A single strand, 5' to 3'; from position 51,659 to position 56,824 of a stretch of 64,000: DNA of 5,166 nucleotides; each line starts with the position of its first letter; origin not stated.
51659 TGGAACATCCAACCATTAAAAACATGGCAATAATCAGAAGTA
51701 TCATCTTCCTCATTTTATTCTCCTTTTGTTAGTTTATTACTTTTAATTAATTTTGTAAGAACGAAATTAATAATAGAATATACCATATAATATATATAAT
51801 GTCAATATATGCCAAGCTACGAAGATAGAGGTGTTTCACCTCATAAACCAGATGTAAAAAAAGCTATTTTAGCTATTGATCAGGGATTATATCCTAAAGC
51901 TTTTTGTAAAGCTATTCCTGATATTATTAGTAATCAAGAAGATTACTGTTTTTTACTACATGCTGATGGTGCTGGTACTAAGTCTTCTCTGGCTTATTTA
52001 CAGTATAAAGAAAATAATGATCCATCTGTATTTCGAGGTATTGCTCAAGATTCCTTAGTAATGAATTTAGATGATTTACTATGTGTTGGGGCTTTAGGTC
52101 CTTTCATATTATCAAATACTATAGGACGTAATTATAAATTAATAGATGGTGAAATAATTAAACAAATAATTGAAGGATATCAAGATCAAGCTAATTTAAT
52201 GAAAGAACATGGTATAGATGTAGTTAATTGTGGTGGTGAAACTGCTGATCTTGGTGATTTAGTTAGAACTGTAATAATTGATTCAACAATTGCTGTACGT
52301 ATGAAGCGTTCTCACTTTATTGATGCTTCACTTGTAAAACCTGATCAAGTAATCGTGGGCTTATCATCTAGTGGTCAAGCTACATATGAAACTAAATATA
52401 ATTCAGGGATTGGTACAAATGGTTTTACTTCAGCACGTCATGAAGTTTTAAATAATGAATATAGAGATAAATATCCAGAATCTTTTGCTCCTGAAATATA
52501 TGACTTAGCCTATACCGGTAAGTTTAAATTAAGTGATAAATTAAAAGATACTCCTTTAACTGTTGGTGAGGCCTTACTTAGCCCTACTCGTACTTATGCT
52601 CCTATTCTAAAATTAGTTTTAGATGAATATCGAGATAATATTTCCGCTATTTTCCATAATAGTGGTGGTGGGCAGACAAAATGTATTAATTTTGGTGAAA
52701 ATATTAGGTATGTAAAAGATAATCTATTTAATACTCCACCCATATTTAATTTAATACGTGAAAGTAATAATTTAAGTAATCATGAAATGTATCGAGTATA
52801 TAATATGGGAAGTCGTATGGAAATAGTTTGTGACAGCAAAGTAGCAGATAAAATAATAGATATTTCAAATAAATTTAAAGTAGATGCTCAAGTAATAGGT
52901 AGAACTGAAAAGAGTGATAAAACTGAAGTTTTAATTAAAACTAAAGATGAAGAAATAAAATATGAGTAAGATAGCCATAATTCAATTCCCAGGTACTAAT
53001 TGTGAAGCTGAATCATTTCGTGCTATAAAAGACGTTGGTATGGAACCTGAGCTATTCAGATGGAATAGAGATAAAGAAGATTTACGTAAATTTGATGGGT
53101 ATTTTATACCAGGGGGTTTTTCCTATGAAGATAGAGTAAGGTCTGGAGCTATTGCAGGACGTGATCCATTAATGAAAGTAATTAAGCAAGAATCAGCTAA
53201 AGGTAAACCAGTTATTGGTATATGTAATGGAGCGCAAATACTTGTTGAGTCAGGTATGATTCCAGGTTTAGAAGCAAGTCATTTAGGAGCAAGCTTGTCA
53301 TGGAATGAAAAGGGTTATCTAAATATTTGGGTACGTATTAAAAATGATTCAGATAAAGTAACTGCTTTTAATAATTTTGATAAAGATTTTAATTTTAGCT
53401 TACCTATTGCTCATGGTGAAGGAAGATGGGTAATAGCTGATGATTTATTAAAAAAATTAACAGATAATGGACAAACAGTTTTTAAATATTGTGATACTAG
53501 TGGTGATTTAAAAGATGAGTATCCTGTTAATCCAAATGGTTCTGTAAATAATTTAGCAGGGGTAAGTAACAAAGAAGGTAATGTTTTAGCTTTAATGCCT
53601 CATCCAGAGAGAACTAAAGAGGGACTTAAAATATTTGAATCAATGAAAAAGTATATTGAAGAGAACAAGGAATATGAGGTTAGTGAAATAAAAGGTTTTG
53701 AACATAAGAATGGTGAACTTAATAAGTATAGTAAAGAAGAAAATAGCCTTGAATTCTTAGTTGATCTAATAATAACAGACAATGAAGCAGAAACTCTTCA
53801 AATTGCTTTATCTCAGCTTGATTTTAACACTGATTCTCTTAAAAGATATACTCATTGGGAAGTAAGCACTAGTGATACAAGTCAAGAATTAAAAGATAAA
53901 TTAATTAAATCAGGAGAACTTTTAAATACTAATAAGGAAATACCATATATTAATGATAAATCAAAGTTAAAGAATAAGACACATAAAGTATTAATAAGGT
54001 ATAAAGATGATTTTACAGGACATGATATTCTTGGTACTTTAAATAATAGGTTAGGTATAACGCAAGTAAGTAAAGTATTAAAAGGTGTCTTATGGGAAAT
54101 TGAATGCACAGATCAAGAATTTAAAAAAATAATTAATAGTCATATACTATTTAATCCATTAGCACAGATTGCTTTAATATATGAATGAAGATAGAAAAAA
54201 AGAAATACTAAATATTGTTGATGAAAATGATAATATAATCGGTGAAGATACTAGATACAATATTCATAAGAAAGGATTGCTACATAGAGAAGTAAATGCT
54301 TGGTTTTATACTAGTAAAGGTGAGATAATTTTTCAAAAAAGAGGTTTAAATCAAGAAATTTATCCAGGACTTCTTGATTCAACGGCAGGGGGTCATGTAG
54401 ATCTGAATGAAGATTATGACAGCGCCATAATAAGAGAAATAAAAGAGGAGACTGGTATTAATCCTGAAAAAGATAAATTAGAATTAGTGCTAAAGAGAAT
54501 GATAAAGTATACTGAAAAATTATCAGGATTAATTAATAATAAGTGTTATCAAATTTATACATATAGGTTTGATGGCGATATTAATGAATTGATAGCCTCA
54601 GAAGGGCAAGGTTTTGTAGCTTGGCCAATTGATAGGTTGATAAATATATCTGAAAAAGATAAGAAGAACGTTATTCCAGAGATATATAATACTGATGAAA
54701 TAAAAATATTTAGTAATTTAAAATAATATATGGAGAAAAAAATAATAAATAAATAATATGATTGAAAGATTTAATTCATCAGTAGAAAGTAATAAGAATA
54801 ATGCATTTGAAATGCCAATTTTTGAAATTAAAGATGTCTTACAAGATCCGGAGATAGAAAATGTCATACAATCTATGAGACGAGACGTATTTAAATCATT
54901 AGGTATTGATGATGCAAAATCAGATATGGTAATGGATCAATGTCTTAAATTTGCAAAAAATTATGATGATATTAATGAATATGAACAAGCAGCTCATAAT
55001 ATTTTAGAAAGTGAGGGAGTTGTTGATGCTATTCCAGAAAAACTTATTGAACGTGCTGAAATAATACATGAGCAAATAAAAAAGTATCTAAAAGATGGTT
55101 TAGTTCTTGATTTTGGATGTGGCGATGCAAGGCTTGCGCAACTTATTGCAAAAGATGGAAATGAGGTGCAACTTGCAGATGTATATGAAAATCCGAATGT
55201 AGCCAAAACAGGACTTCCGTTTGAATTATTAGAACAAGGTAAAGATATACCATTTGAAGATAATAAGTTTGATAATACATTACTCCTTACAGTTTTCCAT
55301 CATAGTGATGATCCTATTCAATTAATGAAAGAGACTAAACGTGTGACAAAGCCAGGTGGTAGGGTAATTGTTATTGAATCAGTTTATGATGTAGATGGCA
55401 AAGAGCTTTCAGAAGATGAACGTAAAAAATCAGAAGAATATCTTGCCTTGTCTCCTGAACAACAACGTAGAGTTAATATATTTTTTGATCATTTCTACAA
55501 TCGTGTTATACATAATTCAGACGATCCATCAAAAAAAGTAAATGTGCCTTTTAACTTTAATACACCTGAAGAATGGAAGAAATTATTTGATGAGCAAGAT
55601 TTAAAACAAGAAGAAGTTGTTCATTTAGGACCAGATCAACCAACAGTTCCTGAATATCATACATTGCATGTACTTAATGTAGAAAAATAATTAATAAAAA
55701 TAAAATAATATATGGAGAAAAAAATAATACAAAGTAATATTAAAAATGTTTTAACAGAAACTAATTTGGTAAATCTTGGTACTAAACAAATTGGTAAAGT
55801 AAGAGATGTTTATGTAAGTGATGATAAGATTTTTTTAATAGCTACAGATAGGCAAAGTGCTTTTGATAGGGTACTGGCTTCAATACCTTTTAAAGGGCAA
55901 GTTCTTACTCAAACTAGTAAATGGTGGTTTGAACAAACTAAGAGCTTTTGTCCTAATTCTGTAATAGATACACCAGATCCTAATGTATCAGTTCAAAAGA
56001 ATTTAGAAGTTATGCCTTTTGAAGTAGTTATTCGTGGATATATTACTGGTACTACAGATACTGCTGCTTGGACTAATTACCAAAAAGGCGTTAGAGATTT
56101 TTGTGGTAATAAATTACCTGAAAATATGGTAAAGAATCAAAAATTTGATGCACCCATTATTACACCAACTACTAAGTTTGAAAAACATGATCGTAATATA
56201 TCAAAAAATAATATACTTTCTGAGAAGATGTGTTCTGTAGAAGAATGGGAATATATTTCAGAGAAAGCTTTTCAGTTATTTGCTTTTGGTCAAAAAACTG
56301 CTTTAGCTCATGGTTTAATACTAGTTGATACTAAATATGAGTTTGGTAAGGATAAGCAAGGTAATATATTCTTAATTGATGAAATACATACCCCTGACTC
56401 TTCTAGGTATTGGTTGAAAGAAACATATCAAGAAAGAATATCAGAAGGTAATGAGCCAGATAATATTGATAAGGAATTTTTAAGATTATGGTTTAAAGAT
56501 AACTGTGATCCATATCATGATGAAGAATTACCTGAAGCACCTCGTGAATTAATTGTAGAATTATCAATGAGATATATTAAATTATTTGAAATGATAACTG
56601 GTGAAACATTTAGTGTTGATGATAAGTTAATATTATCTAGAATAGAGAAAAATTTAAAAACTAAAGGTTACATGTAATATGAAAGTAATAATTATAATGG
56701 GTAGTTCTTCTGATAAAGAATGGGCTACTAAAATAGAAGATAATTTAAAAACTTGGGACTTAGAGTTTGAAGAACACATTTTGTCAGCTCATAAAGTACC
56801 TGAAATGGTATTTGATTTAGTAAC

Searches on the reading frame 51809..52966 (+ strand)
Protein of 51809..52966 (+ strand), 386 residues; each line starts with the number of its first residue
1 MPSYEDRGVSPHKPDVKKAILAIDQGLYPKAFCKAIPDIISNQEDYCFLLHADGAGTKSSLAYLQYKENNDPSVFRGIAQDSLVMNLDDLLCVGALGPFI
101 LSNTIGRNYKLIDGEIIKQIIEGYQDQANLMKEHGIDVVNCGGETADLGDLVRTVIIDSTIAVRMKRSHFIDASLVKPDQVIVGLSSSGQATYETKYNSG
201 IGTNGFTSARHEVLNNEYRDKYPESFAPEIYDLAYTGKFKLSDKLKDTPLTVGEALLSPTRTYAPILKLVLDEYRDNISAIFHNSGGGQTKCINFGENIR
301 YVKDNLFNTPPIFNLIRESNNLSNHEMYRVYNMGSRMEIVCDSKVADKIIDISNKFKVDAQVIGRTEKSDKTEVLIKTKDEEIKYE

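Call 69: search_protein_families(library=pfam, proteins=[window:51809-52966:+], max_evalue=0.00001)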
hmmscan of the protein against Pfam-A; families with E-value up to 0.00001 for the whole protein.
window:51809-52966:+ (386 aa): 2 families
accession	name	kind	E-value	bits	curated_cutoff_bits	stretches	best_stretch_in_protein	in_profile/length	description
PF02769.27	AIRS_C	-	1.3e-10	42.1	23.1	1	178-376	2-155/156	AIR synthase related protein, C-terminal domain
PF00586.29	AIRS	-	3.8e-10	40.6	24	1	43-156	10-103/112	AIR synthase related protein, N-terminal domain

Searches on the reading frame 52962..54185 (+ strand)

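Call 69: search_protein_families(library=pfam, proteins=[window:52962-54185:+], max_evalue=0.00001)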
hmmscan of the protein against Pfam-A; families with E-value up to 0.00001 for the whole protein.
window:52962-54185:+ (408 aa): 4 families
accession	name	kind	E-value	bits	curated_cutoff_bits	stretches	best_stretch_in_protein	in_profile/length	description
PF13507.12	GATase_5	-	2.6e-46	158.3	27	1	3-222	3-233/260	CobB/CobQ-like glutamine amidotransferase domain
PF07685.20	GATase_3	-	1.7e-08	34.8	27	1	30-99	25-93/196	CobB/CobQ-like glutamine amidotransferase domain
PF00117.34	GATase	-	8.5e-08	32.5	22.8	1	19-97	14-88/190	Glutamine amidotransferase class-I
PF01965.30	DJ-1_PfpI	-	1.7e-06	28.4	26.6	1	42-105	60-118/165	DJ-1/PfpI family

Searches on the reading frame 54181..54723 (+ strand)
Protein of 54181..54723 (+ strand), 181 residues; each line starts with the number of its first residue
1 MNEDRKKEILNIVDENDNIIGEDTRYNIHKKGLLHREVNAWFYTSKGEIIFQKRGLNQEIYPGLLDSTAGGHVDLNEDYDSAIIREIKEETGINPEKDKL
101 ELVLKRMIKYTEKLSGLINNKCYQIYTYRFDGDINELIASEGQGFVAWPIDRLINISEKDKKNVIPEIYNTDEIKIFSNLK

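Call 69: search_protein_families(library=pfam, proteins=[window:54181-54723:+], max_evalue=0.00001)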
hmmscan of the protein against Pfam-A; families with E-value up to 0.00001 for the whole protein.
window:54181-54723:+ (181 aa): 1 family
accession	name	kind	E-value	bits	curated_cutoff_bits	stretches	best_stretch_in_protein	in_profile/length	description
PF00293.34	NUDIX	-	4.3e-11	43.4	21.1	1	34-136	2-101/134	NUDIX domain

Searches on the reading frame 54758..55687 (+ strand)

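Call 69: search_protein_families(library=pfam, proteins=[window:54758-55687:+], max_evalue=0.00001)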
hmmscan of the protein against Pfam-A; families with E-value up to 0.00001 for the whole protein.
window:54758-55687:+ (310 aa): 6 families
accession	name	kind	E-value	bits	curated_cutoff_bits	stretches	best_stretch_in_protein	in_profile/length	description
PF08241.18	Methyltransf_11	-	2.1e-15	57.6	21.2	1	117-205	1-95/95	Methyltransferase domain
PF13847.12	Methyltransf_31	-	4.3e-10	39.9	27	1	116-234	7-130/145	Methyltransferase domain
PF13649.12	Methyltransf_25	-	4.6e-10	40.5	27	1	116-201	1-97/97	Methyltransferase domain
PF13489.12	Methyltransf_23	-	1.1e-09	38.7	27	1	101-226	11-130/164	Methyltransferase domain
PF08242.18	Methyltransf_12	-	1.8e-08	35.4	30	1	117-203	1-98/98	Methyltransferase domain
PF05148.21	Methyltransf_8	-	1e-06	29.3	27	1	101-207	61-158/219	Hypothetical methyltransferase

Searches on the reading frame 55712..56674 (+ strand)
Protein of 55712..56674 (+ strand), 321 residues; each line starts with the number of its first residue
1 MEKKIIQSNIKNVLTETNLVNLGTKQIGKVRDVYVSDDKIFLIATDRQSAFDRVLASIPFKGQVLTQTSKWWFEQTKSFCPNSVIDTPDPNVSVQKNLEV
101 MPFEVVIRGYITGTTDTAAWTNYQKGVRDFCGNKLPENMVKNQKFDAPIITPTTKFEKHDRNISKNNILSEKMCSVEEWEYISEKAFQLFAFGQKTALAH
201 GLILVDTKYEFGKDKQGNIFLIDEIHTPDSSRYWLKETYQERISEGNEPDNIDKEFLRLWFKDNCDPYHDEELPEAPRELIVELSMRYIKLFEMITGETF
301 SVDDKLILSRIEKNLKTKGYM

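Call 69: search_protein_families(library=pfam, proteins=[window:55712-56674:+], max_evalue=0.00001)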
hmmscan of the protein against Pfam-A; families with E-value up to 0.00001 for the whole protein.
window:55712-56674:+ (321 aa): 1 family
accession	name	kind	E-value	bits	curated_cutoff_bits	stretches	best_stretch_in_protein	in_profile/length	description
PF01259.24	SAICAR_synt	-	3.7e-66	223.6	20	1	27-270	4-228/233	SAICAR synthetase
